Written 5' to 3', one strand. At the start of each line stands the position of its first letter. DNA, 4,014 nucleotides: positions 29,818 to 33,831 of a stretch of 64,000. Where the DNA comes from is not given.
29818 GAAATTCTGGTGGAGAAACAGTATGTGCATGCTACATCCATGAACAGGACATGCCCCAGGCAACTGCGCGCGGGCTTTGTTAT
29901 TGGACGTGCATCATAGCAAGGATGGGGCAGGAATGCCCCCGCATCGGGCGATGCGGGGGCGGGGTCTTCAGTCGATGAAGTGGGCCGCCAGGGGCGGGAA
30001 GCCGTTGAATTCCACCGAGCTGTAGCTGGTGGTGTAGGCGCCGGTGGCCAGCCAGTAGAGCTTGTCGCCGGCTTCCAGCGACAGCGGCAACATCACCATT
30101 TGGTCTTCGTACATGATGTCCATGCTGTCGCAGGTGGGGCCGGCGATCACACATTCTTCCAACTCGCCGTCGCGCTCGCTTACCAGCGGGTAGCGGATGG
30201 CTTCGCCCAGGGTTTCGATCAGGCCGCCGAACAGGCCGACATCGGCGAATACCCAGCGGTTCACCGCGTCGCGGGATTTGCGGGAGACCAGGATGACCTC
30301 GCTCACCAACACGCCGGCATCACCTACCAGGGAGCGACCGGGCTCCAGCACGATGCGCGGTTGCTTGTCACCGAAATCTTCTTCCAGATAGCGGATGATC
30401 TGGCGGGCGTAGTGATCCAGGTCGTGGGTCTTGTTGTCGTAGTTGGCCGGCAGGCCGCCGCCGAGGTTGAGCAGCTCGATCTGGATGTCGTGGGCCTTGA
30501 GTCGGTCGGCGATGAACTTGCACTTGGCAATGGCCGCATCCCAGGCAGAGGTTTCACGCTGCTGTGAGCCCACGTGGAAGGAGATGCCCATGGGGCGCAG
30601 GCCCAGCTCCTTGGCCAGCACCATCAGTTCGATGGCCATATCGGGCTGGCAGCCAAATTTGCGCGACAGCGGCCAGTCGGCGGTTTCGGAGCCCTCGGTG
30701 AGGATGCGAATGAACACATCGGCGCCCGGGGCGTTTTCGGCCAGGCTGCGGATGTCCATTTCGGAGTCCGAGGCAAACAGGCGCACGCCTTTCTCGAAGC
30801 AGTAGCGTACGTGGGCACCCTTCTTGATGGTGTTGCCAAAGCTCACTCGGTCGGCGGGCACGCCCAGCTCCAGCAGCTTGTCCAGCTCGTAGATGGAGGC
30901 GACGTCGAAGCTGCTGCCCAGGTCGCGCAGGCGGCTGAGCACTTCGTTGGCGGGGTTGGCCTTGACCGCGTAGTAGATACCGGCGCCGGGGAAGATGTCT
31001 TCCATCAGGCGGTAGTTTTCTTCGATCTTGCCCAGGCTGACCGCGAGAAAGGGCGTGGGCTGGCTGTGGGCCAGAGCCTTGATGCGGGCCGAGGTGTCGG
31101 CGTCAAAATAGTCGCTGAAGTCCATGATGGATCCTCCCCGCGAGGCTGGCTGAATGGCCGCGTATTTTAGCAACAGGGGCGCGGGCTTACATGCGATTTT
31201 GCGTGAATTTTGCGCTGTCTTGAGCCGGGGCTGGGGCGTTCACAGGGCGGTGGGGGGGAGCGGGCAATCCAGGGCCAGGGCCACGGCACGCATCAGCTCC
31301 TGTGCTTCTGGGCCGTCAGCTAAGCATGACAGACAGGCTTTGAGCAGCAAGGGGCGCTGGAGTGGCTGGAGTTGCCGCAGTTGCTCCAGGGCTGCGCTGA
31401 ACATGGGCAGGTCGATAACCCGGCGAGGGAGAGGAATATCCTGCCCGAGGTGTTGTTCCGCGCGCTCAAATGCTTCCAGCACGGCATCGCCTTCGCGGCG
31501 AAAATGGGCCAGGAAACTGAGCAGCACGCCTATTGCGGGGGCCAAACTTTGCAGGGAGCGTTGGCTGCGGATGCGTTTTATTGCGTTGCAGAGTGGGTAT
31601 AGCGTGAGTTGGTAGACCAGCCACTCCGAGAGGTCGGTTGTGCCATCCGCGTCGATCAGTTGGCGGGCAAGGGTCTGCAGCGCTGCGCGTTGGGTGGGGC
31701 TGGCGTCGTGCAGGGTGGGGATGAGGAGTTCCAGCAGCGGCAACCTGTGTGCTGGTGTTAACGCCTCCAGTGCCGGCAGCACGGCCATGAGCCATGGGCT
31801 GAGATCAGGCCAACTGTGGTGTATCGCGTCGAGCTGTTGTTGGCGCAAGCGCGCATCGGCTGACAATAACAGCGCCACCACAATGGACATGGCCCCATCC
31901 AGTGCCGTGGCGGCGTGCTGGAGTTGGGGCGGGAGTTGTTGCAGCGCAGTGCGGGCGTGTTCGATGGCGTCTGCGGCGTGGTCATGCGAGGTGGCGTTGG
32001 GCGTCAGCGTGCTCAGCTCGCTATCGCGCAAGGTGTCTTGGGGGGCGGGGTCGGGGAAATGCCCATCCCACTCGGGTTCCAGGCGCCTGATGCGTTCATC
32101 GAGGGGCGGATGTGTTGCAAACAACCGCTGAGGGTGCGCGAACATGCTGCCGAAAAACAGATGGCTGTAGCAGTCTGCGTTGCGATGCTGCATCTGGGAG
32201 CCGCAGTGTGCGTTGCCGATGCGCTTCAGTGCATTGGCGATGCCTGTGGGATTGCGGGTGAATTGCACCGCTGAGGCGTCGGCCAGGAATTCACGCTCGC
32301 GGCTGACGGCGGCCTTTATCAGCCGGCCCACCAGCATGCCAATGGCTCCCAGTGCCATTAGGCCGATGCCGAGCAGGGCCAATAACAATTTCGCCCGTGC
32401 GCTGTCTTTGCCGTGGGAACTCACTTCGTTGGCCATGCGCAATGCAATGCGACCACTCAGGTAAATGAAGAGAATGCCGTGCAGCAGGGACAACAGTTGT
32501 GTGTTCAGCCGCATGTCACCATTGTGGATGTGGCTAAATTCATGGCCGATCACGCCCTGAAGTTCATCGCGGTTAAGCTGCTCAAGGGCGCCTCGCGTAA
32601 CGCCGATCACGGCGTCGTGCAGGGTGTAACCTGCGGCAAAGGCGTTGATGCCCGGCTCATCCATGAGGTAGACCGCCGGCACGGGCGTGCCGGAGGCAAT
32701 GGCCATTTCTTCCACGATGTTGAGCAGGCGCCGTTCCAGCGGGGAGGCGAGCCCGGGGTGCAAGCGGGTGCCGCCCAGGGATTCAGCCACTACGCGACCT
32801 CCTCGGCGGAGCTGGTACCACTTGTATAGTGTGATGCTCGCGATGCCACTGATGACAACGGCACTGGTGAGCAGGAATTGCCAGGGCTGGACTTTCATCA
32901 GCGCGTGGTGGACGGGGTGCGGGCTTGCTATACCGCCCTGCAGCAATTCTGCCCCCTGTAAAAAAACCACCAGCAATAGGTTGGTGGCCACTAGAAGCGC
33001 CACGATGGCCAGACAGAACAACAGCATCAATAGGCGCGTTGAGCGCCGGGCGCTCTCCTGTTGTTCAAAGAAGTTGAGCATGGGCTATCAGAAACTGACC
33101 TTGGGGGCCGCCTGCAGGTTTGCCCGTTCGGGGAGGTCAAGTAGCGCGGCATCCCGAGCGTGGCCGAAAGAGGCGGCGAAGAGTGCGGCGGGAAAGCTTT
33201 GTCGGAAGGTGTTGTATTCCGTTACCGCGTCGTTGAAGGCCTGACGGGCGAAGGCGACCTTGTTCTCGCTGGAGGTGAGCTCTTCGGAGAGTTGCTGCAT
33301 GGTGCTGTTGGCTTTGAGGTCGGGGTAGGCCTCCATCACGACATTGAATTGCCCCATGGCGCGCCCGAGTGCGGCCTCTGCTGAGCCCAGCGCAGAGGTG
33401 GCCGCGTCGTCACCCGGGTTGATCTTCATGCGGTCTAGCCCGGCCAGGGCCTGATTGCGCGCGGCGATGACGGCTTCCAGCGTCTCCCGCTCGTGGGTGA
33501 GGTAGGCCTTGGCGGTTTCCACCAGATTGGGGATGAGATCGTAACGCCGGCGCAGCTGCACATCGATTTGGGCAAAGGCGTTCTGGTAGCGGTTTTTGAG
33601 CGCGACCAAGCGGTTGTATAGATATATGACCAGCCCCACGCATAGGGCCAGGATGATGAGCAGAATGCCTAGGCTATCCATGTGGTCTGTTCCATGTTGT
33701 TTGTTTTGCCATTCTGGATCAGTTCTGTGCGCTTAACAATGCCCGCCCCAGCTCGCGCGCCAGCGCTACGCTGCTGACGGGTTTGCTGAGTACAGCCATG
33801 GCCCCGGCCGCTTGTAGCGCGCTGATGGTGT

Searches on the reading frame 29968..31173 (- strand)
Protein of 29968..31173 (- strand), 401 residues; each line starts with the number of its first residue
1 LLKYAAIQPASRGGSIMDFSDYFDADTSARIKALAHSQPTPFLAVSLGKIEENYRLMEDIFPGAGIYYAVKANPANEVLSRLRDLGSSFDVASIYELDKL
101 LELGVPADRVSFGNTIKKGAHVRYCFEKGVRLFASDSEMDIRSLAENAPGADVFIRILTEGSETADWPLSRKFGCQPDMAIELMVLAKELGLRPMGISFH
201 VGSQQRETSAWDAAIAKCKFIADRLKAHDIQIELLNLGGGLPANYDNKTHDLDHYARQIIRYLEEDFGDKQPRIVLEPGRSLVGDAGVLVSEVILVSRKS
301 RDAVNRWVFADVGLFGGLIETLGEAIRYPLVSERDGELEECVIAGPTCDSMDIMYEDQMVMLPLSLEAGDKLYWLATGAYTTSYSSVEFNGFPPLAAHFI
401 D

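Call 29: search_protein_families(library=ncbifam, proteins=[window:29968-31173:-], max_evalue=1e-20)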
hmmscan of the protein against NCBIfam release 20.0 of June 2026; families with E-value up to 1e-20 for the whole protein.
window:29968-31173:- (401 aa): 4 families
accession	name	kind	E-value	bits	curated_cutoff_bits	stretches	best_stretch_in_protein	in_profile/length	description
TIGR01048.1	lysA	equivalog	2.6e-54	184.4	297.9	1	30-391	15-386/417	diaminopimelate decarboxylase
TIGR03099.1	dCO2ase_PEP1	hypoth_equivalog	4.6e-34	118.2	478.45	1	37-394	22-392/398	pyridoxal-dependent decarboxylase, exosortase A system-associated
NF006515.0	PRK08961.1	equivalog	5.8e-28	97.3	802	1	40-387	503-847/861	bifunctional aspartate kinase/diaminopimelate decarboxylase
NF052544.1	OrLyDeCDokD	equivalog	4.7e-21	74.9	700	0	30-392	32-429/461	ornithine/lysine decarboxylase DokD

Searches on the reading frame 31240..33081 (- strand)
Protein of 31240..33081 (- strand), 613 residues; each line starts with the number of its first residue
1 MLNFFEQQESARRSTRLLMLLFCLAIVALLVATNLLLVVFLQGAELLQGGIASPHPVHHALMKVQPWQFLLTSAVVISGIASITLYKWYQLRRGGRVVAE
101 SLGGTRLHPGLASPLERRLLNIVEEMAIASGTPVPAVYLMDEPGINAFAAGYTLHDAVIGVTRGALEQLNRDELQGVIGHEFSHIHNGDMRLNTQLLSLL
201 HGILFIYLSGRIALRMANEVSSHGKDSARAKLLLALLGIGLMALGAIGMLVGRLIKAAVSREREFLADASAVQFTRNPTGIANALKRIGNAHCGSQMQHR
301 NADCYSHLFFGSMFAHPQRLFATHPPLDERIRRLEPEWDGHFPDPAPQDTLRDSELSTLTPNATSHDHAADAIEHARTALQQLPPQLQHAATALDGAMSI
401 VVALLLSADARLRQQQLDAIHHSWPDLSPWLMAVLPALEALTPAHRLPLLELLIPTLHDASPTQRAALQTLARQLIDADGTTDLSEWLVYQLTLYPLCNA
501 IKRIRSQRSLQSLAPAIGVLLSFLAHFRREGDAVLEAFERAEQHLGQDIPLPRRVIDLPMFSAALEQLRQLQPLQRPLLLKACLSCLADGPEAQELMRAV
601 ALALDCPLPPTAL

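Call 29: search_protein_families(library=ncbifam, proteins=[window:31240-33081:-], max_evalue=1e-20)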
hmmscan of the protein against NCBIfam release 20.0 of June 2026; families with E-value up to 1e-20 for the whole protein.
window:31240-33081:- (613 aa): 7 families
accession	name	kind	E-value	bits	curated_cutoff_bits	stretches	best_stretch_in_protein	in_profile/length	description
NF003425.0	PRK04897.1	equivalog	3.9e-57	193.7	355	1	83-335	50-296/298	zinc metalloprotease HtpX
NF002775.0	PRK02870.1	equivalog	2.3e-40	138.9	285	1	10-335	19-334/338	zinc metalloprotease HtpX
NF002839.0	PRK03072.1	equivalog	4.9e-35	121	412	1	118-335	73-282/291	zinc metalloprotease HtpX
NF003965.0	PRK05457.1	equivalog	2.7e-34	118.9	245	1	27-335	4-282/285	protease HtpX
NF002826.0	PRK03001.1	equivalog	4.7e-33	114.6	369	1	118-335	69-276/285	zinc metalloprotease HtpX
NF002669.0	PRK02391.1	equivalog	4.6e-31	108.1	341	1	95-335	59-289/298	zinc metalloprotease HtpX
NF002363.0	PRK01345.1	equivalog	3.9e-28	98.5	422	1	118-335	68-276/318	zinc metalloprotease HtpX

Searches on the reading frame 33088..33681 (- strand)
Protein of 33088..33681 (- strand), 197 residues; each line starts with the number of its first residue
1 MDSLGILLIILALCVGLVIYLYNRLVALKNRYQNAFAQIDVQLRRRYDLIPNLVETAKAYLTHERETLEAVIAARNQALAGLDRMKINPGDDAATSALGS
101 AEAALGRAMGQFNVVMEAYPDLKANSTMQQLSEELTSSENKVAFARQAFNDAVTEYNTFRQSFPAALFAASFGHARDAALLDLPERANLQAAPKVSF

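Call 79: search_protein_families(library=pfam, proteins=[window:33088-33681:-], max_evalue=0.00001)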
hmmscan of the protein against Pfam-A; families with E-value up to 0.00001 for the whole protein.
window:33088-33681:- (197 aa): 1 family
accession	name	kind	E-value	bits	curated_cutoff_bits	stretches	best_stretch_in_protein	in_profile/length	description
PF04011.17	LemA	-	4.4e-49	166.6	26.2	1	35-197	1-149/149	LemA family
